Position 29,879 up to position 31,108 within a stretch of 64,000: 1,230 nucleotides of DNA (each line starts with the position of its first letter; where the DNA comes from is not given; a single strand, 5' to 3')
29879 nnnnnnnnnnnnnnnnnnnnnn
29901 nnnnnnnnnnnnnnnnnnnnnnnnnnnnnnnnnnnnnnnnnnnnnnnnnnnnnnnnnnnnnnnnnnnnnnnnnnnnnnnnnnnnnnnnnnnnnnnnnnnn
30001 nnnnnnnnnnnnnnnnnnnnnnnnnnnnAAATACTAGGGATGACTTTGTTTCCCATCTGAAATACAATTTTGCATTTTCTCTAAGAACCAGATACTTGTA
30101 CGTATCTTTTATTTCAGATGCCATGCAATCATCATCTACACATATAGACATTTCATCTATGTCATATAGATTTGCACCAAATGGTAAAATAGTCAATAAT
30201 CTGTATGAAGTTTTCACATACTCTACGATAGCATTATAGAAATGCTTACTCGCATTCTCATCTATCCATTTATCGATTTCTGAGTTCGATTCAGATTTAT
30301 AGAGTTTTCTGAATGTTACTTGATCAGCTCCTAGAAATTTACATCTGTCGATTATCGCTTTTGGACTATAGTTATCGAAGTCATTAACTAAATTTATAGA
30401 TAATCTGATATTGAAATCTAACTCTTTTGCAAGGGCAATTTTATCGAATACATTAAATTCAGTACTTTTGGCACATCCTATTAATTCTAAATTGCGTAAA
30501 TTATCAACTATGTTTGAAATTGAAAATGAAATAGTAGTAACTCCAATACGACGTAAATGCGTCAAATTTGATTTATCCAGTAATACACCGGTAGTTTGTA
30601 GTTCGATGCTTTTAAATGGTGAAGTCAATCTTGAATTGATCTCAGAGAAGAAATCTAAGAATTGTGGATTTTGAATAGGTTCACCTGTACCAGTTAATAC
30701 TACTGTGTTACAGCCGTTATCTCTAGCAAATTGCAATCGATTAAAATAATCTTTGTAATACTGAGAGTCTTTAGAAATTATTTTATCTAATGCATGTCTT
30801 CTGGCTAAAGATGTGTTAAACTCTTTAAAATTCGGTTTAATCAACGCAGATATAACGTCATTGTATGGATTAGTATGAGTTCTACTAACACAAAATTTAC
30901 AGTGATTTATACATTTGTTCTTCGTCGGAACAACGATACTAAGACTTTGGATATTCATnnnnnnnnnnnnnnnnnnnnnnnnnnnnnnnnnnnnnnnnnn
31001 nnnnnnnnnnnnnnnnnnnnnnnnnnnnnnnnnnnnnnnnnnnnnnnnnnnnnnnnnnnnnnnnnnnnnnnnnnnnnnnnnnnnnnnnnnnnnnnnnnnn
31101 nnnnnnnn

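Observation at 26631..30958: Radical SAM gene preceded by a module with a duplicated about 150-aa paralog pair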

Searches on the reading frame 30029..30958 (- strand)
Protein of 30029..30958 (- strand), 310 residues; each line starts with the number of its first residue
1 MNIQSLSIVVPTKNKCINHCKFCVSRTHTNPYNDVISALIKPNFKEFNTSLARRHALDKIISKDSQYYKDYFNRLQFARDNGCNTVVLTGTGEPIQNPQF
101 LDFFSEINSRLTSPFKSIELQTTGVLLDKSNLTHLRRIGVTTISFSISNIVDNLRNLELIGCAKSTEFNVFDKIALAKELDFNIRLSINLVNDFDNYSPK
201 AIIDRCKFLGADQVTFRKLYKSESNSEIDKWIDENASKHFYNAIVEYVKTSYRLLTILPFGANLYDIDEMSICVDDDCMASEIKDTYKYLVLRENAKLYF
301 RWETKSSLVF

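Call 4: search_protein_families(library=pfam, proteins=[window:30029-30958:-], max_evalue=0.1)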
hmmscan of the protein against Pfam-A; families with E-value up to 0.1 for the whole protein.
window:30029-30958:- (310 aa): 1 family
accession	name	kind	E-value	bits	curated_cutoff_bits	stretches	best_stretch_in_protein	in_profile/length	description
PF04055.27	Radical_SAM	-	8.1e-09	36.3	29.5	1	13-189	4-147/166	Radical SAM superfamily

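Call 5: search_protein_families(library=phrogs, proteins=[window:30029-30958:-], max_evalue=0.01)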
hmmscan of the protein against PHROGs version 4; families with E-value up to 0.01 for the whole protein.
window:30029-30958:- (310 aa): 0 families

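Call 7: search_protein_families(library=ncbifam, proteins=[window:30029-30958:-], max_evalue=0.1)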
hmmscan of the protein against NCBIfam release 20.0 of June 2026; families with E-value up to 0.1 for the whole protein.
window:30029-30958:- (310 aa): 9 families
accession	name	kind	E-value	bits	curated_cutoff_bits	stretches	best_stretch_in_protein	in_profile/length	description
TIGR04317.1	W_rSAM_matur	equivalog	1.6e-08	34.1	380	1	64-220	30-185/349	tungsten cofactor oxidoreductase radical SAM maturase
TIGR04311.1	rSAM_Geo_metal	subfamily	7.1e-08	31.9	400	1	63-155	30-120/423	radical SAM/SPASM family putative metalloenzyme maturase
TIGR02666.1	moaA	equivalog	1.2e-07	31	284.05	1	70-213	47-184/336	GTP 3',8-cyclase MoaA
TIGR02109.1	PQQ_syn_pqqE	equivalog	8.6e-05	21.6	381.35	1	70-215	41-178/358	pyrroloquinoline quinone biosynthesis protein PqqE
TIGR03470.1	HpnH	equivalog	0.00017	20.7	225.05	1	82-253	72-235/318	adenosyl-hopene transferase HpnH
TIGR04038.1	tatD_link_rSAM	subfamily_domain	0.00061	19.6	129.7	0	13-61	15-63/192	TatD family nuclease-associated radical SAM protein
NF041707.1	rSAM_YhhB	equivalog_domain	0.0013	17.7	445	1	85-148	60-123/369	cyclophane-forming radical SAM/SPASM peptide maturase YhhB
TIGR04054.1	rSAM_NirJ1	equivalog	0.0082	14.8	650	1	86-246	85-238/387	putative heme d1 biosynthesis radical SAM protein NirJ1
NF053743.1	LipS2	equivalog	0.05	13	270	0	12-46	29-63/292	LipS2 family lipoyl synthase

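Call 8: search_protein_families(library=padloc, proteins=[window:30029-30958:-], max_evalue=0.1)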
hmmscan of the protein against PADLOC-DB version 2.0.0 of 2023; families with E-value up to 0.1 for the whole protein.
window:30029-30958:- (310 aa): 0 families

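Call 10: search_dna_similar(query=window:30029-30958:-, collection=phages, mode=protein, max_rows=30)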
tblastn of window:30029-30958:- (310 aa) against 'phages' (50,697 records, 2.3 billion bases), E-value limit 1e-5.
Records with a match: 2; places in all: 2; records where one place covers at least 80% of the query: 2.
Best place of each record, by identity: <60% 2.
By first word of the organism name: uncultured 2.
By host as written in the record: - 2.
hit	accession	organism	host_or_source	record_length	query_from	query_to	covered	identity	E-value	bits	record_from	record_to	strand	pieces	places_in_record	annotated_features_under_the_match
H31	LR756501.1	uncultured phage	metagenomic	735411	1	308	99%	38.0%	4e-52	189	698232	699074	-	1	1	record has no annotation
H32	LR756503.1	uncultured phage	metagenomic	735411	1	308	99%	38.0%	4e-52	189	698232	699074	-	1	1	record has no annotation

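Call 15: search_solved_structures(query=window:30029-30958:-, max_evalue=1, show_alignments=2)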
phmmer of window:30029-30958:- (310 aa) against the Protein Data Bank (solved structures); distinct sequences matched with E-value up to 1: 5.
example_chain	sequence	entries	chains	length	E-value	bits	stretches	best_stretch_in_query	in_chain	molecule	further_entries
7bi7_A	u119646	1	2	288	0.26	13.8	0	84-150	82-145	FeMo cofactor biosynthesis protein NifB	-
7jmb_A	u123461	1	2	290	0.26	13.8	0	84-150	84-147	Nitrogenase iron-molybdenum cofactor biosynthesis protein NifB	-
7jma_A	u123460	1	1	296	0.27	13.7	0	84-150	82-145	Nitrogenase iron-molybdenum cofactor biosynthesis protein NifB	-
1udv_A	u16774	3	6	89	0.4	13.2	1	57-135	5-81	DNA binding protein SSO10b | DNA/RNA-binding protein Alba 2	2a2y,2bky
6y1x_A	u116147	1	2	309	0.9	12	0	84-151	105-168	Radical SAM domain protein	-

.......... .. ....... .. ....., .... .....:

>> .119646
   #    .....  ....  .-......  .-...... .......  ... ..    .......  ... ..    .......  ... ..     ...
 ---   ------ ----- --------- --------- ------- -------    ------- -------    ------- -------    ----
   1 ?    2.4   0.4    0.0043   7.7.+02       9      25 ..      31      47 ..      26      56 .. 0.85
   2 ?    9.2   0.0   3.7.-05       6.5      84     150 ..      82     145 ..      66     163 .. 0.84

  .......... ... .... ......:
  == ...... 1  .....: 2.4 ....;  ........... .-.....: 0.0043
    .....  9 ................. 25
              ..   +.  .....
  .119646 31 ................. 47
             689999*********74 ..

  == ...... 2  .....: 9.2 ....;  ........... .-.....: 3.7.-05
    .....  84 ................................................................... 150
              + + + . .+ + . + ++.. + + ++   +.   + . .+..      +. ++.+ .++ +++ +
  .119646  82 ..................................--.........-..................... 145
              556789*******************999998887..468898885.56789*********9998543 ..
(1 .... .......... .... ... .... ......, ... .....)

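Call 22: get_annotated_region(hit=H31, flank=8000)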
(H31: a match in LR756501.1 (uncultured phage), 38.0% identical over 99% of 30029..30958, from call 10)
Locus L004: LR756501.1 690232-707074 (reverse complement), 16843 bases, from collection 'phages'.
description: uncultured phage genome assembly, chromosome: 1.
organism: uncultured phage (NCBI taxid 278008)
taxonomy: Viruses; environmental samples
host: -; source: metagenomic; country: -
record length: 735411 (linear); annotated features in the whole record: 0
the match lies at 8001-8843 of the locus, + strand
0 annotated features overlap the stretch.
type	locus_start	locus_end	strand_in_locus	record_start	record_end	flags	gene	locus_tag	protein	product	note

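Call 24: find_homologous_proteins(query=window:30029-30958:-, max_evalue=0.001)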
Query window:30029-30958:- (310 aa): 1333 proteins with E <= 0.001 among 3304 candidates; the best 120 are listed.
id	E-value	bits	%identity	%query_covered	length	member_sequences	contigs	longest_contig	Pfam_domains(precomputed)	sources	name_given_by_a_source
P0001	7.7e-204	693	100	100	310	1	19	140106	PF04055.28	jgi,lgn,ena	-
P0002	1.8e-133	462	68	100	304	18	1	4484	PF04055.28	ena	-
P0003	1.8e-131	456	68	100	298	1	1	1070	PF04055.28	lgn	-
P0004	1.8e-131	456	60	100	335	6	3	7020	PF04055.28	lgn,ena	-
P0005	1.8e-131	456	66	100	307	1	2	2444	PF04055.28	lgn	-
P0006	2.6e-131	455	67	100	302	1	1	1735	PF04055.28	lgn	-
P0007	3.8e-131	455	66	100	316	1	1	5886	PF04055.28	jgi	-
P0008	4.0e-131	455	67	100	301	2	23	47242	PF04055.28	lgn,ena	-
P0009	5.1e-131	454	67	100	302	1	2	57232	PF04055.28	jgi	jgi:MoaA/NifB/PqqE/SkfB family radical SAM enzyme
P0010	1.2e-130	453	66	100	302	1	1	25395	PF04055.28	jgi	jgi:MoaA/NifB/PqqE/SkfB family radical SAM enzyme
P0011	2.2e-130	452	66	100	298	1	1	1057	PF04055.28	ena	-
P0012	2.8e-130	452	66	100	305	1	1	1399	PF04055.28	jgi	jgi:MoaA/NifB/PqqE/SkfB family radical SAM enzyme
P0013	9.5e-130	450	67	100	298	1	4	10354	PF04055.28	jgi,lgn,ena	-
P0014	1.3e-129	450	66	100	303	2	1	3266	PF04055.28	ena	-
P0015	2.3e-129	449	66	100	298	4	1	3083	PF04055.28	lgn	-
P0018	6.8e-129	447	65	100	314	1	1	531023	PF04055.28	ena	-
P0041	7.1e-124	431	64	100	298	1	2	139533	PF04055.28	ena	-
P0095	1.1e-114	401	60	100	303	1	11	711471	PF04055.28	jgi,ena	-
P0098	1.4e-114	400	60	100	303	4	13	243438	PF04055.28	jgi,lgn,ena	-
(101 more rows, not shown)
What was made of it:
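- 1,333 homologs, all unnamed (call 24).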

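Call 25: find_encoding_contigs(protein=P0018, flank=8000, max_places=2)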
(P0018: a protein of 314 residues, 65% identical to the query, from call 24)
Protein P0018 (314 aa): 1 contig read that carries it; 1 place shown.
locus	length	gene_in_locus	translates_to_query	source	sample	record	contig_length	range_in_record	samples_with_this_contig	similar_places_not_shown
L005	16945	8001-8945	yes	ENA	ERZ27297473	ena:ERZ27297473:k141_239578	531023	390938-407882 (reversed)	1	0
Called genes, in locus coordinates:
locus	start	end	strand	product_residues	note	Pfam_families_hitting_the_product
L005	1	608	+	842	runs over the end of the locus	PF02861:Clp_N, PF23569:NBD_SMAX1 (weak), PF00004:AAA, PF17871:AAA_lid_9, PF00004:AAA, PF07724:AAA_2, PF07728:AAA_5, PF10431:ClpB_D2-small, +8 more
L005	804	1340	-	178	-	PF07659:DUF1599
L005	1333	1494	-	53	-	-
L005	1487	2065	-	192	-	-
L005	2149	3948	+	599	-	-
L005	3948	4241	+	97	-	-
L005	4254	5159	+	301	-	-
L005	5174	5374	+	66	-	-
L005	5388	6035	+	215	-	-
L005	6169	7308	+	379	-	PF00575:S1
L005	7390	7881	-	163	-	PF02357:NusG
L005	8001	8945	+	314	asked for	PF04055:Radical_SAM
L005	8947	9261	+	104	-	-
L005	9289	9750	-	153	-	-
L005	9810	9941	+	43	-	-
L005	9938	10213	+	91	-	PF04221:RelB (faint), PF10723:RepB-RCR_reg (faint)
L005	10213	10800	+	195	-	PF22075:DUF6939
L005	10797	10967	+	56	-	-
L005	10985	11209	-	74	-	-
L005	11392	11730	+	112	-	-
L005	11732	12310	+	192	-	PF00265:TK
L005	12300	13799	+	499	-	PF00512:HisKA, PF02518:HATPase_c, PF00072:Response_reg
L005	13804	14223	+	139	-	-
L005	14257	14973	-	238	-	-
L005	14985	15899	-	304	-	-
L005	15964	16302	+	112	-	-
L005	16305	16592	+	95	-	-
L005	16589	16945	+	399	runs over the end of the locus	PF01743:PolyA_pol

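Call 26: find_encoding_contigs(protein=P0095, flank=8000, max_places=2)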
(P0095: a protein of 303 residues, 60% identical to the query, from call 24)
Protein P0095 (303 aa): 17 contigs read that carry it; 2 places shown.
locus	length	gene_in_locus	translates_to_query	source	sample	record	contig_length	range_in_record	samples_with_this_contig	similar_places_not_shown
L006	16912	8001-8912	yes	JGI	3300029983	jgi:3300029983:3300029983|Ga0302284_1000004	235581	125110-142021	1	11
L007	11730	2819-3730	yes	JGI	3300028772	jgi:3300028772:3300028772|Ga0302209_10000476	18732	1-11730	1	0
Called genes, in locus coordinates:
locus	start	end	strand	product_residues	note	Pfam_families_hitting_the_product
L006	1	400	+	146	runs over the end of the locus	-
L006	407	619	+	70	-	-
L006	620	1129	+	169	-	-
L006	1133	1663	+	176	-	-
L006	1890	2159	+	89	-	-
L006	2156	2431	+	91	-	-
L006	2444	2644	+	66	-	-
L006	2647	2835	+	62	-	-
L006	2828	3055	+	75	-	-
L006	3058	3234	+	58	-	-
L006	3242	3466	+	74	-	-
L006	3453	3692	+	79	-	-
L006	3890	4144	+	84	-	-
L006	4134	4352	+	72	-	-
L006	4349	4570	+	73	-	-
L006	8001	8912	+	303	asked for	PF04055:Radical_SAM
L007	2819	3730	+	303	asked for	PF04055:Radical_SAM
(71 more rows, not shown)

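Call 27: find_encoding_contigs(protein=P0098, flank=8000, max_places=2)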
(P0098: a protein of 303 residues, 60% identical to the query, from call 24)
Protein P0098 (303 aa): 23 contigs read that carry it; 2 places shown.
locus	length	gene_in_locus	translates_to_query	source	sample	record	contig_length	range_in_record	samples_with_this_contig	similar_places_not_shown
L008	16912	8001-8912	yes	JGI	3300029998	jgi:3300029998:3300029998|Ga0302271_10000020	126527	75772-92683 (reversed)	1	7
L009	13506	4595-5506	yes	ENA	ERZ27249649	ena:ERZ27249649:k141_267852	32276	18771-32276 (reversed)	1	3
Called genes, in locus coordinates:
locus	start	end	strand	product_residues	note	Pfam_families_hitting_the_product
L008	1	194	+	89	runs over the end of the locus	-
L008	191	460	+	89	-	-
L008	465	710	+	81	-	-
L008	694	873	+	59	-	-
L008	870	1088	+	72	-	-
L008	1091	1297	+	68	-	-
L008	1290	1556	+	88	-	-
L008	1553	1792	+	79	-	-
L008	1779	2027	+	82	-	-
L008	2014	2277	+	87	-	-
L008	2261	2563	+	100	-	-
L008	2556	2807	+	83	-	-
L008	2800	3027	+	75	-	-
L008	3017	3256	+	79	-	-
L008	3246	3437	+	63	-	-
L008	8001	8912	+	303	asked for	PF04055:Radical_SAM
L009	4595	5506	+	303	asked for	PF04055:Radical_SAM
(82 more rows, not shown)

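Call 29: find_encoding_contigs(protein=P0009, flank=10000, max_places=1)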
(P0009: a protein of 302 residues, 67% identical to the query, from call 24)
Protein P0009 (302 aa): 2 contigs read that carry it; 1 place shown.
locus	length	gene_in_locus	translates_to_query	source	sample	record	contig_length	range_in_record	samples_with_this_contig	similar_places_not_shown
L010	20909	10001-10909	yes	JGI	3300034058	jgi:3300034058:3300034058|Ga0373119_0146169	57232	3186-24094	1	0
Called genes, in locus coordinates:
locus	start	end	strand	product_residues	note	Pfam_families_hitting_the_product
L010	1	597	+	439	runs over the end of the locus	-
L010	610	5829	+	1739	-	-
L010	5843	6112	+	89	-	-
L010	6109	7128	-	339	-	PF24308:DUF7487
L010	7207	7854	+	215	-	-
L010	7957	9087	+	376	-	PF00575:S1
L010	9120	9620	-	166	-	PF02357:NusG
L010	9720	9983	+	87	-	-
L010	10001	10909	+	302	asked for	PF04055:Radical_SAM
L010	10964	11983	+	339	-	PF05265:DUF723 (weak), PF14311:DUF4379 (faint), PF01155:HypA (faint), PF05265:DUF723, PF21817:CapR (weak)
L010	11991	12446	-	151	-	-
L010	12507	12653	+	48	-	-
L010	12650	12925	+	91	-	PF04221:RelB (faint), PF10723:RepB-RCR_reg (faint)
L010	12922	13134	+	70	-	-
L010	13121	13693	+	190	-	PF22075:DUF6939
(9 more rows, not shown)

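Call 30: find_encoding_contigs(protein=P0008, flank=10000, max_places=1)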
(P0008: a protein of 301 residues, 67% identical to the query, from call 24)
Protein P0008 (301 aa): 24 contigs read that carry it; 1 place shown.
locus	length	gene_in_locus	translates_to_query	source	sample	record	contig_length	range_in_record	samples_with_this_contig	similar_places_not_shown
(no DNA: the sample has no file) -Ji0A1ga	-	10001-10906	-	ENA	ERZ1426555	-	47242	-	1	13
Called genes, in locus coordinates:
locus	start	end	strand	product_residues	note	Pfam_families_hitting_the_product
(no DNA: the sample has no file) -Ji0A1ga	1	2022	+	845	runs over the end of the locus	PF02861:Clp_N, PF23569:NBD_SMAX1, PF00004:AAA, PF17871:AAA_lid_9, PF07724:AAA_2, PF00004:AAA, PF07728:AAA_5, PF10431:ClpB_D2-small, +9 more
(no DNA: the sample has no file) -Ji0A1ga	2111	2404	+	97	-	-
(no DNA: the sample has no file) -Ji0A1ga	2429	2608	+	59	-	-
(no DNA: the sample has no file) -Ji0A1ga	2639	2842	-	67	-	-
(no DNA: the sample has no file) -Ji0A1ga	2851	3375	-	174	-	-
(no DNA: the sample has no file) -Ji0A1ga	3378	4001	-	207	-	-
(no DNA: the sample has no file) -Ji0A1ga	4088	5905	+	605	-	-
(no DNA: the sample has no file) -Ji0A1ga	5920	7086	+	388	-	-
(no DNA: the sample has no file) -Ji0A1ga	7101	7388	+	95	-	-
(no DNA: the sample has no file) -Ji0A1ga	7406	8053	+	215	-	-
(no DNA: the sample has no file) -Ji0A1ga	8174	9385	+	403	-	PF00575:S1 (weak)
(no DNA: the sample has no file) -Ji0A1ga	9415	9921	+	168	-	PF02357:NusG, PF00467:KOW (weak)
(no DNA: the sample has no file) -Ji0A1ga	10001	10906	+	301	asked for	PF04055:Radical_SAM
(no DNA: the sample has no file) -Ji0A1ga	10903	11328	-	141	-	-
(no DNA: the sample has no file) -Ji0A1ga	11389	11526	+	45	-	-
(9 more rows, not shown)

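Call 31: find_encoding_contigs(protein=P0041, flank=10000, max_places=1)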
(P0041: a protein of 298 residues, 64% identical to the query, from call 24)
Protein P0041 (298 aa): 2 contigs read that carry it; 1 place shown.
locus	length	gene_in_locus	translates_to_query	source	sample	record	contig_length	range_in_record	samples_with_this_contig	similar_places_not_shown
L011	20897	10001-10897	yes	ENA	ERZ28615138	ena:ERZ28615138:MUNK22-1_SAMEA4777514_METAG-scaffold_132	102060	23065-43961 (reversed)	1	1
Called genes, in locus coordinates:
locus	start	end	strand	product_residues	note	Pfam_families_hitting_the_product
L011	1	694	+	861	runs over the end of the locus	PF02861:Clp_N, PF23569:NBD_SMAX1, PF00004:AAA, PF17871:AAA_lid_9, PF00004:AAA, PF07724:AAA_2, PF07728:AAA_5, PF10431:ClpB_D2-small, +7 more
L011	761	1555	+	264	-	PF01471:PG_binding_1, PF00182:Glyco_hydro_19 (faint)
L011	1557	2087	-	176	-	-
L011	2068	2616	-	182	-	-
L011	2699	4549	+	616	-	-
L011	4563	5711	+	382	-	-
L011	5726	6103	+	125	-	-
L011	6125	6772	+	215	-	-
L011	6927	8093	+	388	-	PF00575:S1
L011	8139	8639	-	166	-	PF02357:NusG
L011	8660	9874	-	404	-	PF01385:OrfB_IS605, PF07282:Cas12f1-like_TNB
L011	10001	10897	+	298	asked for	PF04055:Radical_SAM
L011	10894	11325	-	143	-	-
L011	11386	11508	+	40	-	-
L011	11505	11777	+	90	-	-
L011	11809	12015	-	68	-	-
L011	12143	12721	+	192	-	PF00265:TK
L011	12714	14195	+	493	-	PF00512:HisKA, PF02518:HATPase_c, PF14501:HATPase_c_5 (weak), PF00072:Response_reg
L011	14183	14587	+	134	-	-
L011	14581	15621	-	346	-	-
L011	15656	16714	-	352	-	PF05443:ROS_MUCR (faint)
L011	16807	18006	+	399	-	PF01743:PolyA_pol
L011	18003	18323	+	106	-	-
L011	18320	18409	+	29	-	-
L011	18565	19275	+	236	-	-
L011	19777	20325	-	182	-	PF04308:RNaseH_like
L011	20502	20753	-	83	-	-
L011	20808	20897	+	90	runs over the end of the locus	-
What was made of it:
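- The closest relatives share a different neighbourhood: S1-domain gene, NusG, rSAM, thymidine kinase, histidine kinase, polyA polymerase (calls 25, 29-31).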

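Call 37: search_solved_structures(query=A2, max_evalue=0.01)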
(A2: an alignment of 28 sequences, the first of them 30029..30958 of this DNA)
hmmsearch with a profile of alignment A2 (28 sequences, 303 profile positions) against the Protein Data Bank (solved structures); distinct sequences matched with E-value up to 0.01: 0.
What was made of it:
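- Closest known: Radical SAM superfamily, 'MoaA/NifB/PqqE/SkfB-like' group. Different: There is no profile hit to any PDB sequence (call 37).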

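Call 60: predict_structure(alignment_id=A4)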
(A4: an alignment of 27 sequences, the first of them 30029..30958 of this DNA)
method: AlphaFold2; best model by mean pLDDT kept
length: 310 residues; sequences in the alignment: 27
mean_pLDDT: 79.0   pTM: 0.82
mean pLDDT of the five models: 79.0, 77.9, 77.2, 75.9, 75.6
residues with pLDDT >= 90: 121; 70-90: 106; 50-70: 56; < 50: 27
segments of 3 or more residues with pLDDT < 50: 26-29, 279-288, 292-302
pLDDT, mean of each block of 10 residues (from residue 1): 75 73 55 67 53 55 79 89 85 84 91 93 93 94 95 94 90 98 94 96 96 87 79 91 91 73 76 65 47 41 50
secondary structure, 60 per line:
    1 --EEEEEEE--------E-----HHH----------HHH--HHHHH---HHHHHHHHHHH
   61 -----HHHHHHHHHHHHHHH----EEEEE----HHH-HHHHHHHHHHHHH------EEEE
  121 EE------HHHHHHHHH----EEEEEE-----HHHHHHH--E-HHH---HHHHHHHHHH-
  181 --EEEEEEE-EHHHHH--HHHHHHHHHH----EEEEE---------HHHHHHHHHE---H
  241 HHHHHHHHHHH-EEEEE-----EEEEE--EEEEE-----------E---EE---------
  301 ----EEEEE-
elements in order: E3-9 H42-46 H50-60 H66-80 E85-89 H98-110 E117-122 H129-137 E142-147 H153-159 H170-179 E183-189 H192-196 H199-208 E213-217 H227-235 H240-251 E253-257 E263-267 E270-274 E305-309

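Call 103: list_cluster_members(proteins=[window:30029-30958:-, window:29557-30006:-, window:28646-29554:-, window:27504-28646:-, window:27059-27499:-, window:26634-27056:-])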
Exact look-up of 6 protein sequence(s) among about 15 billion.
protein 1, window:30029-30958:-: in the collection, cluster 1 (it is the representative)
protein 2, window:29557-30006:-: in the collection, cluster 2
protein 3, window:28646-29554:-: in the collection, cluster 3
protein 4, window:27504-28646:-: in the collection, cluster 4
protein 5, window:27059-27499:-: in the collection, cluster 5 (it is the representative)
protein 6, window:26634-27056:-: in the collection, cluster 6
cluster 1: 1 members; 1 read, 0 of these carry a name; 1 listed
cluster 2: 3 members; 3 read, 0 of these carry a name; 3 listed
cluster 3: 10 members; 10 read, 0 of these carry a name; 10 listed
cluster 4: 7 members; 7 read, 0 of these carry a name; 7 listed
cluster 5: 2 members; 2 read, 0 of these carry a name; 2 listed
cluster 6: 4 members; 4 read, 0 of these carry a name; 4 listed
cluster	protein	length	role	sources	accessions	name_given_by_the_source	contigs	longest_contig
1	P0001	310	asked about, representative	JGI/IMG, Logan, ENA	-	-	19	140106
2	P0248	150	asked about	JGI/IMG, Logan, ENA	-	-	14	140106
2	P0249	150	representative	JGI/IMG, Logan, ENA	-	-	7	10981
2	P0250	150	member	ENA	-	-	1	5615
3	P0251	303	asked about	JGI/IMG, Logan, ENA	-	-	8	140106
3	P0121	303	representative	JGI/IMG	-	-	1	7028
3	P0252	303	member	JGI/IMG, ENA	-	-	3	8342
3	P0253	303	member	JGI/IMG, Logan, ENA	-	-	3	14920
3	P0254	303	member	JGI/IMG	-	-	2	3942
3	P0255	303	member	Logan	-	-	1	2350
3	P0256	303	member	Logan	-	-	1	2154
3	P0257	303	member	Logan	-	-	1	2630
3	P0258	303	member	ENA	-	-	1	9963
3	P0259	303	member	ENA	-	-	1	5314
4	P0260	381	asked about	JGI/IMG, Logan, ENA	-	-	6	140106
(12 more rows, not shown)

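Call 107: find_related_loci(query=A4, collection=genome_contigs, flank=6000)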
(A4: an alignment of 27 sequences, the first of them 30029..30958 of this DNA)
Query A4 (310 aa) in genome_contigs; peptide patterns used: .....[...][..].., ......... (x = any residue, [..] = any of these).
30 stretches matched a pattern; 4 encode a relative of the query (tblastn E <= 1e-3); 4 distinct loci.
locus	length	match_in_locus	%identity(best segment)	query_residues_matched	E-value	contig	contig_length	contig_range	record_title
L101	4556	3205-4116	68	1-310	4e-145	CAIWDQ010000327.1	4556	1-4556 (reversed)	uncultured bacterium isolate Umea3p4_bin-1352 genome assembly, contig: bin-1352:327/657, whole genome shotgun sequence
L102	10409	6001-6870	40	1-310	2e-67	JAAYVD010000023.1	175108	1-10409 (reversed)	MAG: Candidatus Riflebacteria bacterium isolate AS27yjCOA_28 24666_AS27, whole genome shotgun sequence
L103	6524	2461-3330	40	1-310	5e-67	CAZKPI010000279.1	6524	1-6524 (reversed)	MAG TPA_asm: uncultured bacterium isolate binchicken_co135_42 genome assembly, contig: NODE_12660_length_6524_cov_3.0341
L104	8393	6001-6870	39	1-310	3e-66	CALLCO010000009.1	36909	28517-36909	MAG: Candidatus Ozemobacteraceae bacterium isolate N1_Bin_METABAT__69_1 genome assembly, contig: c_000003772221, whole g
